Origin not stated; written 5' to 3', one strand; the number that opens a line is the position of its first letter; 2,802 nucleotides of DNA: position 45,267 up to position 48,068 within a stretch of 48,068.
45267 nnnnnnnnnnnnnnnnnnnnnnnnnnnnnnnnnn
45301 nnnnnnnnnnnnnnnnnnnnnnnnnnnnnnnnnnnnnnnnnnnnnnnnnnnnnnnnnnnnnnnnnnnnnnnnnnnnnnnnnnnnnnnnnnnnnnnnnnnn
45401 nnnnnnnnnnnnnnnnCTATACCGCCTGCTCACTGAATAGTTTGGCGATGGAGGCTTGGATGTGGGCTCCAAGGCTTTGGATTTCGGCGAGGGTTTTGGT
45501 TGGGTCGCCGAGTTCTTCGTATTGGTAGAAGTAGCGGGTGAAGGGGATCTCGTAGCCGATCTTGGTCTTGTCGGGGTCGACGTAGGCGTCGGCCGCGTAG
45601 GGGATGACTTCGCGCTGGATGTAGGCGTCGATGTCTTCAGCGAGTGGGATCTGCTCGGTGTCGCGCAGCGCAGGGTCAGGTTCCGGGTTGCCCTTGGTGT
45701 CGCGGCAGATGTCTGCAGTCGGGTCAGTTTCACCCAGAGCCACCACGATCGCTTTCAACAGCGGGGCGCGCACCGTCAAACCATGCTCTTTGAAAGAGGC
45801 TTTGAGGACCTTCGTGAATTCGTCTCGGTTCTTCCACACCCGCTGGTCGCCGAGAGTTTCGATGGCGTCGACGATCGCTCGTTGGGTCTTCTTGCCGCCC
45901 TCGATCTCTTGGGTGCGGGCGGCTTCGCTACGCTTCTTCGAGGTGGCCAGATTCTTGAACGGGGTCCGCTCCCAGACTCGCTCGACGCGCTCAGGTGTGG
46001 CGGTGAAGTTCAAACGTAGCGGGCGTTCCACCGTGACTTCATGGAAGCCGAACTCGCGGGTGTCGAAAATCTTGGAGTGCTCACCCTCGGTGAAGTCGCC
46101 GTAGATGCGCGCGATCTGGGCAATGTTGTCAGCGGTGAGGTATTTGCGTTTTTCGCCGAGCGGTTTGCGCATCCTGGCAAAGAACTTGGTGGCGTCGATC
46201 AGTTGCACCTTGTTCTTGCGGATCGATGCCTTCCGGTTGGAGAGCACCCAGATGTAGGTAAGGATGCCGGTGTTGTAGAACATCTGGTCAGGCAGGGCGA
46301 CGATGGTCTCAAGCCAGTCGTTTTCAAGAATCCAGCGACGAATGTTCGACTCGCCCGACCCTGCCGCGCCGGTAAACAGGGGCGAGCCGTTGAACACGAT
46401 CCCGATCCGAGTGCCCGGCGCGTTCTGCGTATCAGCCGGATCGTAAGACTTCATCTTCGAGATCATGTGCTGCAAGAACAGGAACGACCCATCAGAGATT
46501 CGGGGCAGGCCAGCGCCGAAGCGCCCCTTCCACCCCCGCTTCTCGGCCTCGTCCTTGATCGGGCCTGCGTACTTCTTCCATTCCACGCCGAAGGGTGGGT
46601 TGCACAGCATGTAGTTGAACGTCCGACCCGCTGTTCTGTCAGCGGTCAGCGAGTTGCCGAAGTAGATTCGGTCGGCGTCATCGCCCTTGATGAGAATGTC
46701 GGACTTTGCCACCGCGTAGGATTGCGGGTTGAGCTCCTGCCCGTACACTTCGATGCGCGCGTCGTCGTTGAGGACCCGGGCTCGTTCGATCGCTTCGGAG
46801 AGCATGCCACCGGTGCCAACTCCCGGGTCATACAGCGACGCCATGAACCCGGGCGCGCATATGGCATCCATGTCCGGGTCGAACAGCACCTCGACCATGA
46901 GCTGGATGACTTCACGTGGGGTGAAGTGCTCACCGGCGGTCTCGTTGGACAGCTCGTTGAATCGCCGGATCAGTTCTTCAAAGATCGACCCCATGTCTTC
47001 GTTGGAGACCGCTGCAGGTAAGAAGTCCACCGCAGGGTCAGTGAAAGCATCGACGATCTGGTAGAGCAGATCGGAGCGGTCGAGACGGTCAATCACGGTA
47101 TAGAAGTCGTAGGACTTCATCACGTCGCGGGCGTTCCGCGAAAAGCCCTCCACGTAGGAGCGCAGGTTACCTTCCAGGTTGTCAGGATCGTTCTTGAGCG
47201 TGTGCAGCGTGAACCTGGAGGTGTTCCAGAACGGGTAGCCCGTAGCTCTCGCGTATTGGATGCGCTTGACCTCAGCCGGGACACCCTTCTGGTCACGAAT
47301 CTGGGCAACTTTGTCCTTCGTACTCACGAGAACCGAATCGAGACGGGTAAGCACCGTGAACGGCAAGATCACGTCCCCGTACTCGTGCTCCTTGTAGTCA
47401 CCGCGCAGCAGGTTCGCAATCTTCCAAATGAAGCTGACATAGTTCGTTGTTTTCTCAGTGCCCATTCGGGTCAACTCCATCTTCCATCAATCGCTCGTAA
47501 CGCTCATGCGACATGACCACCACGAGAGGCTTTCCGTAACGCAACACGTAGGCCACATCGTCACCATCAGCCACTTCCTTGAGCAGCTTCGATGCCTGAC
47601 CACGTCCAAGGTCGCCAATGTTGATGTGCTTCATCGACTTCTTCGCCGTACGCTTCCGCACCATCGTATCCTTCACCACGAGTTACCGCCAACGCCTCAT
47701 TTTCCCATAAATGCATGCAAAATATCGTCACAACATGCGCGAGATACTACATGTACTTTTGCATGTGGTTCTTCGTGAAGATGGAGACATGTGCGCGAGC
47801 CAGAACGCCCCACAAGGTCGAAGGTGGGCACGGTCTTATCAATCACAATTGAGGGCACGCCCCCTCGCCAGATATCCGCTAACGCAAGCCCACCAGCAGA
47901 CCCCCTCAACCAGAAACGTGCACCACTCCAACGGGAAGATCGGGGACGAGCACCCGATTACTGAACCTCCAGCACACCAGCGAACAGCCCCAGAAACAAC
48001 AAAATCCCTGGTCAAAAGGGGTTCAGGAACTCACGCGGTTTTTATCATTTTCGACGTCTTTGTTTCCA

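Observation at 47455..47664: Orphan Phd/YefM-like gene, with no toxin, translationally coupled to hsdM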

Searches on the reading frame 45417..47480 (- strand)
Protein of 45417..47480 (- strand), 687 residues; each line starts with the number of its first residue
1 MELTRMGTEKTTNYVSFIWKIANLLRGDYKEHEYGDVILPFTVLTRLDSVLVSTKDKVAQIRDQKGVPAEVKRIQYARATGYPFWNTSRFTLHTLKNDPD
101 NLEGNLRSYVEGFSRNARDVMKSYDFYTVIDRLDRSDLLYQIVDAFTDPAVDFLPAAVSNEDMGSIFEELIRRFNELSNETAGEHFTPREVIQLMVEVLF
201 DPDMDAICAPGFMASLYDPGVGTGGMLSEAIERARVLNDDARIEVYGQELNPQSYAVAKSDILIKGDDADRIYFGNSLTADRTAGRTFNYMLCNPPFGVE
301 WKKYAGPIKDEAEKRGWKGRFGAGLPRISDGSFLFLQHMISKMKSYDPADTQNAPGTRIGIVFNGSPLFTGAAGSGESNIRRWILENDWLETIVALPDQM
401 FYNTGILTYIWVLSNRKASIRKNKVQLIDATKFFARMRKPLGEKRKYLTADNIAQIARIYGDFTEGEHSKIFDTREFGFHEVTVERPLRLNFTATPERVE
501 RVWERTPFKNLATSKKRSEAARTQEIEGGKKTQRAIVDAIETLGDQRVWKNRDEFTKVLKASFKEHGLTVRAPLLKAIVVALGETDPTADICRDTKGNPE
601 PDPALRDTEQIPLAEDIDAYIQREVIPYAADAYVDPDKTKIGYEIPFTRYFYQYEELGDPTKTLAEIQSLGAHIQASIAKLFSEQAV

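Call 3: search_protein_families(library=pfam, proteins=[window:45417-47480:-], max_evalue=1)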
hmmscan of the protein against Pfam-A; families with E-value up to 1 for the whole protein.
window:45417-47480:- (687 aa): 2 families
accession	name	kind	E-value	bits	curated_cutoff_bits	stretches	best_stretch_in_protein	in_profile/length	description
PF02384.22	N6_Mtase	-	8e-52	176.9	20.4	1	160-467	3-279/311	N-6 DNA Methylase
PF12161.14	HsdM_N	-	1.4e-21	78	24.5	1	16-146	3-135/135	HsdM N-terminal domain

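Call 4: search_protein_families(library=ncbifam, proteins=[window:45417-47480:-], max_evalue=1)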
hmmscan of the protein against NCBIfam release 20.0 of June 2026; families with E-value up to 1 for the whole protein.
window:45417-47480:- (687 aa): 2 families
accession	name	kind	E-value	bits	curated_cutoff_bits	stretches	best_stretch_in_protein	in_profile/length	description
TIGR00497.1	hsdM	equivalog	1.8e-16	59.9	242.75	1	161-463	178-458/515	type I restriction-modification system subunit M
NF047738.1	antiphage_MADS2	equivalog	3.9e-09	35.4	720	2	164-234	295-353/654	methylation-associated defense system DNA methyltransferase MAD2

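Call 63: search_protein_families(library=padloc, proteins=[window:45417-47465:-], max_evalue=0.01)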
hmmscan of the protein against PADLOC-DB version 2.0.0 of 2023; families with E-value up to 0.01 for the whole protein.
window:45417-47465:- (682 aa): 24 families
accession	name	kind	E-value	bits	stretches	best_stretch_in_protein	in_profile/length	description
PDLC03029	MTase_I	-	2.4e-263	873.5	1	3-677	3-660/661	Type I methyltransferase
PDLC03022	MTase_I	-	9.7e-37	124.7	1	12-456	9-444/857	Type I methyltransferase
PDLC03031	MTase_I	-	1.6e-36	123.9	1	12-471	11-470/834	Type I methyltransferase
PDLC03027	MTase_I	-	2.8e-34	116.8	1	132-460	113-411/810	Type I methyltransferase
PDLC03019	MTase_I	-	8e-32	108.5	1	152-493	144-456/932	Type I methyltransferase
PDLC03038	MTase_I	-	3e-28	96.2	1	9-459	9-424/896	Type I methyltransferase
PDLC03039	MTase_I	-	1.1e-27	94.5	1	9-461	7-424/708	Type I methyltransferase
PDLC03026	MTase_I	-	1.8e-26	91.4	1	9-465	6-407/487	Type I methyltransferase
PDLC04134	mad2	-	4.4e-26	89.8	1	8-459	140-488/492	mads_2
PDLC03032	MTase_I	-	1.4e-25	87.5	1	131-451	112-404/1001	Type I methyltransferase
PDLC03028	MTase_I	-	4.4e-25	85.9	1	10-462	730-1166/1236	Type I methyltransferase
PDLC03035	MTase_I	-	8.7e-25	85.3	1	13-456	14-432/653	Type I methyltransferase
PDLC03021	MTase_I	-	1.8e-24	84.4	1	118-510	109-472/491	Type I methyltransferase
PDLC03240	MTase_II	-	9.6e-23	78.8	1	156-538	162-510/511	Type II methyltransferase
PDLC03033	MTase_I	-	3.3e-21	73.8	1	157-455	180-461/541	Type I methyltransferase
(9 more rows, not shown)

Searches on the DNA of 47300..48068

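Call 48: search_rna_families(source=window, start=47300, end=48068, threshold=evalue, max_evalue=1)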
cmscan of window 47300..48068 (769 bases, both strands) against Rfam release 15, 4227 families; matches with E-value up to 1: 0.
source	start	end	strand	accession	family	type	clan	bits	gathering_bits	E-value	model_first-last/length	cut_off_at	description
